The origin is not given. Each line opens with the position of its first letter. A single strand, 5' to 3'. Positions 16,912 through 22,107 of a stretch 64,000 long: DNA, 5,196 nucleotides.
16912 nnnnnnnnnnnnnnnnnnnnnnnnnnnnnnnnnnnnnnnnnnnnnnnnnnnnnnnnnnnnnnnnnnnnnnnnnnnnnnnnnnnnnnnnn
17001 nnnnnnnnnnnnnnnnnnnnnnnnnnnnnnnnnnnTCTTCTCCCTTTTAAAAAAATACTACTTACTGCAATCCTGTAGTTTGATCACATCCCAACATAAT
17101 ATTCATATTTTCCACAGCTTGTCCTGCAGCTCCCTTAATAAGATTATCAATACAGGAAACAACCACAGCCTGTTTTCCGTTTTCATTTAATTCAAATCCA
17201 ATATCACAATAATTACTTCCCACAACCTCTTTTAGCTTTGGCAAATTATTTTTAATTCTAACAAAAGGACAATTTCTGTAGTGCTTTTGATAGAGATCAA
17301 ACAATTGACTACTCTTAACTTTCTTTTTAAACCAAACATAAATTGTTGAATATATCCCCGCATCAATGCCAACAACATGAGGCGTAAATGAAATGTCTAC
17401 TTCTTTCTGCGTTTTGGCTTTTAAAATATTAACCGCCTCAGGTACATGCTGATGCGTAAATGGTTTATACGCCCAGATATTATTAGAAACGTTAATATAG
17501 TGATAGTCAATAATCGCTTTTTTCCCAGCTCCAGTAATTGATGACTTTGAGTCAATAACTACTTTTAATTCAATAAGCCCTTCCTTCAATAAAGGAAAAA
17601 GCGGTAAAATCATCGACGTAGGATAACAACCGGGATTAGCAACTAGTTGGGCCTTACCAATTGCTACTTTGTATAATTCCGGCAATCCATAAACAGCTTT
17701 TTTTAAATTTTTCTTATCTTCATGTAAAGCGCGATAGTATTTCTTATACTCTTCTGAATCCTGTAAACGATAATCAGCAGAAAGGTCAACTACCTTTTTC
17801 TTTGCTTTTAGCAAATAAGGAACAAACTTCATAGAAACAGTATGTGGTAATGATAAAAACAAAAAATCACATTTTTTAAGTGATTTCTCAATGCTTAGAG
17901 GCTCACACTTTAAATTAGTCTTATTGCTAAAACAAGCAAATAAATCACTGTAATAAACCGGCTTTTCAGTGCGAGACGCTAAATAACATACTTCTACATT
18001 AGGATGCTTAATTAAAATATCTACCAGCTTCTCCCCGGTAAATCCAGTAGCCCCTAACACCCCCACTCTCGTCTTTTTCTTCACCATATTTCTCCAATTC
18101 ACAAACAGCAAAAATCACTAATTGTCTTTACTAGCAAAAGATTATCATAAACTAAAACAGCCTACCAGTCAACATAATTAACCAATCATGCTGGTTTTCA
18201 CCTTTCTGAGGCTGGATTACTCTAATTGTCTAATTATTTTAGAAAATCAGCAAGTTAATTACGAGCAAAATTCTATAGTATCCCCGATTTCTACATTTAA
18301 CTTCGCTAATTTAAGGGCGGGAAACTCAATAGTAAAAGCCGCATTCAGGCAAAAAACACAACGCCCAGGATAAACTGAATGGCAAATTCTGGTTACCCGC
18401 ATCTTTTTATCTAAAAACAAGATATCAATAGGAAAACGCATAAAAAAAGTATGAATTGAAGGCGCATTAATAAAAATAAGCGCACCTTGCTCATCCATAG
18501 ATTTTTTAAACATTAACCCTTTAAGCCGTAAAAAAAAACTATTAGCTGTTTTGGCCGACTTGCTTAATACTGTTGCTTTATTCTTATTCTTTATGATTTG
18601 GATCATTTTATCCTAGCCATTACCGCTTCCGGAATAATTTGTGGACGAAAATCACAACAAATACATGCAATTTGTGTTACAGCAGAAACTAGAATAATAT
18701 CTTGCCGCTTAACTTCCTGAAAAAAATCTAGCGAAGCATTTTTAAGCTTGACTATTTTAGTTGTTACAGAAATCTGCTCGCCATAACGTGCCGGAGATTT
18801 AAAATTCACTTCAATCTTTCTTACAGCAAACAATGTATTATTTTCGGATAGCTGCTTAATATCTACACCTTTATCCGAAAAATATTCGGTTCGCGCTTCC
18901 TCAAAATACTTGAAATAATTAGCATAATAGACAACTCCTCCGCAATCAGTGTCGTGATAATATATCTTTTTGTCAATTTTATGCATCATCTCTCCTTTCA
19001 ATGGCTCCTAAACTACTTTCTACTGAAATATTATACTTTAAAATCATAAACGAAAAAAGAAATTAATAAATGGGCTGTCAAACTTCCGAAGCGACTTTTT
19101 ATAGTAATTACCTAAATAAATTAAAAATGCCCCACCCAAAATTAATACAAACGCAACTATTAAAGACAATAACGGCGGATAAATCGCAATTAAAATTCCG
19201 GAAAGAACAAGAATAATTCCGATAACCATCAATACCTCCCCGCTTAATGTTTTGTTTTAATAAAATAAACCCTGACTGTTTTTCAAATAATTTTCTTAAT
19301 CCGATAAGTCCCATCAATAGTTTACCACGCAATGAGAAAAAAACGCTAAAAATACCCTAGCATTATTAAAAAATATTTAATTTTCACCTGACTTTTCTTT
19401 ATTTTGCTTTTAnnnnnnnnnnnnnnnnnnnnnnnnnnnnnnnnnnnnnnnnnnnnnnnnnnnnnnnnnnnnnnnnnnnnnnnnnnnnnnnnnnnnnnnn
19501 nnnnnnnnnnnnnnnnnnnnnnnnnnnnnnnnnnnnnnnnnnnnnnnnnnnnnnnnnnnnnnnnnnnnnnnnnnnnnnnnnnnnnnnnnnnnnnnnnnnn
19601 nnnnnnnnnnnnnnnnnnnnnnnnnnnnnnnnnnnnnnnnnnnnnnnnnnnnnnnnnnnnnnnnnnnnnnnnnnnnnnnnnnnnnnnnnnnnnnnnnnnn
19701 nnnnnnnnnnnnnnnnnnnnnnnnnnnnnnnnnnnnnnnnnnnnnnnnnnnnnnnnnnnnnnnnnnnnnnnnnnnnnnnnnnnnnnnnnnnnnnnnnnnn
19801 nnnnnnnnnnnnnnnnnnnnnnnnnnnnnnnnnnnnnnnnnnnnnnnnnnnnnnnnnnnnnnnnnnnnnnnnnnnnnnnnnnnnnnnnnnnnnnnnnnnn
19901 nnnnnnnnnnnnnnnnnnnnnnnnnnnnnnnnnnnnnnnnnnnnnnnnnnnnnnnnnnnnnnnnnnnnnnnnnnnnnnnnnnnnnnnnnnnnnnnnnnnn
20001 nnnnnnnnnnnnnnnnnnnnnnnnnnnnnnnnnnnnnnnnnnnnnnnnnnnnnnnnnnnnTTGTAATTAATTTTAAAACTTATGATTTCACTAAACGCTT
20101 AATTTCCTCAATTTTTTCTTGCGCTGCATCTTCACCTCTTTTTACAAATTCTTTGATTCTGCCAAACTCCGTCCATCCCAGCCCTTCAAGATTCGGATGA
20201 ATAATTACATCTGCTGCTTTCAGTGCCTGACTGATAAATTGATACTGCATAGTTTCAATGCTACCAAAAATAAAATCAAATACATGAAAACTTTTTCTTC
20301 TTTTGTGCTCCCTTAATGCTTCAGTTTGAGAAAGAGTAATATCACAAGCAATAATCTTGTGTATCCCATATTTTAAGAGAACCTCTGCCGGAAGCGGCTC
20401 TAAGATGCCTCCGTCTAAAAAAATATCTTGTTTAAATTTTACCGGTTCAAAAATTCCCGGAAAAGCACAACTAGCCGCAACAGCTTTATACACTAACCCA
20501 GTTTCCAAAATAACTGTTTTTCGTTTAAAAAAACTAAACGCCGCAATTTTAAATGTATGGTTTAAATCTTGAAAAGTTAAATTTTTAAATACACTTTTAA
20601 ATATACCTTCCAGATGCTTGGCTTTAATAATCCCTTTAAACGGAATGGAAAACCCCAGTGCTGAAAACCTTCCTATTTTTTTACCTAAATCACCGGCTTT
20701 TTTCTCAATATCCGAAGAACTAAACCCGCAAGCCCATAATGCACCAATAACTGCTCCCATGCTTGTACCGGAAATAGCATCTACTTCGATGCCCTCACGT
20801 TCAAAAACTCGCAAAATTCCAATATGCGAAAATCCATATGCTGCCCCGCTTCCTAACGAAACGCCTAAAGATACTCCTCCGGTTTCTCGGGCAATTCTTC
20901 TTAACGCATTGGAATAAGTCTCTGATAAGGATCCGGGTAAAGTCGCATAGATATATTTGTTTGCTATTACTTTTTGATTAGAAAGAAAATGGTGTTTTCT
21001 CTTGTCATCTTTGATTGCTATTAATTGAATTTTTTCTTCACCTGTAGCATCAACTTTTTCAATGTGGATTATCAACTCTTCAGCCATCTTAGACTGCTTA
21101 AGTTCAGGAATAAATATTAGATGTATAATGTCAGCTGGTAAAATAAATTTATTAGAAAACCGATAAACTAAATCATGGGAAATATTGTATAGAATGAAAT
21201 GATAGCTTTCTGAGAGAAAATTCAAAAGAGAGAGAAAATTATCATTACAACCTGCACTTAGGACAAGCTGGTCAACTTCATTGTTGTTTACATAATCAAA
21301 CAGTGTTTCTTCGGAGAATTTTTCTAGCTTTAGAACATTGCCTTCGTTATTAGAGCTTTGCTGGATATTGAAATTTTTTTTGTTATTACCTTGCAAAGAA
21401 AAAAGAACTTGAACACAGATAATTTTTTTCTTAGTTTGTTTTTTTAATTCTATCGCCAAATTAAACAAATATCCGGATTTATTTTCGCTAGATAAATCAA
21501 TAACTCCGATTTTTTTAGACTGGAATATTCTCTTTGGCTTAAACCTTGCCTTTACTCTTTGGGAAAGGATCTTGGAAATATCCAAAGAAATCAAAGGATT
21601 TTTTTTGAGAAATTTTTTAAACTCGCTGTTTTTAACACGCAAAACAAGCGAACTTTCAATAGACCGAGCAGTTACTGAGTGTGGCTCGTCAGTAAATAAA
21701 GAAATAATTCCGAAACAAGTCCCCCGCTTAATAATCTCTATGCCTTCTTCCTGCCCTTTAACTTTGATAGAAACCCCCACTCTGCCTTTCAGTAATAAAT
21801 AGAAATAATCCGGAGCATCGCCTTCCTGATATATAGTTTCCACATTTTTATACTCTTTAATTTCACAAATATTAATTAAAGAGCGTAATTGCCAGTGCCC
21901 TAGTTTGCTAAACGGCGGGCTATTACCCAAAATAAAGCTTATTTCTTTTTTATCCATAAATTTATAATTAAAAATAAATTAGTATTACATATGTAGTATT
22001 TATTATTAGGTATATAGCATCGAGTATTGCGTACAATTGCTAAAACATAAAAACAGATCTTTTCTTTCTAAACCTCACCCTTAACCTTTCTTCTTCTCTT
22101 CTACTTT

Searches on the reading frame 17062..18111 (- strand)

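Call 10: search_protein_families(library=pfam, proteins=[window:17062-18111:-])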
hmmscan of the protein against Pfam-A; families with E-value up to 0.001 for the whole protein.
window:17062-18111:- (349 aa): 3 families
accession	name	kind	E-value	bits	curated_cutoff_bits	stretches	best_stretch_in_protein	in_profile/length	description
PF22698.1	Semialdhyde_dhC_1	-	3e-53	180.5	27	1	162-323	1-165/165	Semialdehyde dehydrogenase, dimerisation domain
PF01118.30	Semialdhyde_dh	-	6.9e-30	104.4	26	1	15-153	1-120/121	Semialdehyde dehydrogenase, NAD binding domain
PF02774.23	Semialdhyde_dhC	-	2.6e-18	67.3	26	1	171-326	1-184/184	Semialdehyde dehydrogenase, dimerisation domain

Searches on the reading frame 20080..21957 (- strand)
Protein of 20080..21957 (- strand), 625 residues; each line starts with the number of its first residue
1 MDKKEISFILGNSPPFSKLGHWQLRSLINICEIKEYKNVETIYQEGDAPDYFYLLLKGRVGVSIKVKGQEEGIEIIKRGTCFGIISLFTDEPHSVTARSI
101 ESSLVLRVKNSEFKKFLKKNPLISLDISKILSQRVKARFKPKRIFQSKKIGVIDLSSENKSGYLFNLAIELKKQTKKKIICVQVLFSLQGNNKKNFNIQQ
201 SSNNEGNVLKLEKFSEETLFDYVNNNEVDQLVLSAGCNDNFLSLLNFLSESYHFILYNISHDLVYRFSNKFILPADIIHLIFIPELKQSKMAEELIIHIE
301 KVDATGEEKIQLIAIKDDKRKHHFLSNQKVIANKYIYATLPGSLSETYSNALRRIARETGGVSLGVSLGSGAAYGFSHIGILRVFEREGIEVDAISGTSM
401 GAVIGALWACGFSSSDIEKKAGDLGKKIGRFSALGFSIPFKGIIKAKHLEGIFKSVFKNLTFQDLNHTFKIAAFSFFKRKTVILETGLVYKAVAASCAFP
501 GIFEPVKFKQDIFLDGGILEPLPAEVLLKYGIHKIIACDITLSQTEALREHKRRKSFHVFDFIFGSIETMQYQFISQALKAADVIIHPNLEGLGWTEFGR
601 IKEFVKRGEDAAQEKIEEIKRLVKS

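Call 9: search_protein_families(library=pfam, proteins=[window:20080-21957:-])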
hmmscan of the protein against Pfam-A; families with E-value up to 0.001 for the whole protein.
window:20080-21957:- (625 aa): 2 families
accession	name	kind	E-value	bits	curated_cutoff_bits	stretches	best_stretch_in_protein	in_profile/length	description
PF01734.28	Patatin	-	1.7e-30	107.1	27.7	1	367-527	2-190/191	Patatin-like phospholipase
PF00027.35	cNMP_binding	-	1.5e-19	70.2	27.5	1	34-120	2-89/89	Cyclic nucleotide-binding domain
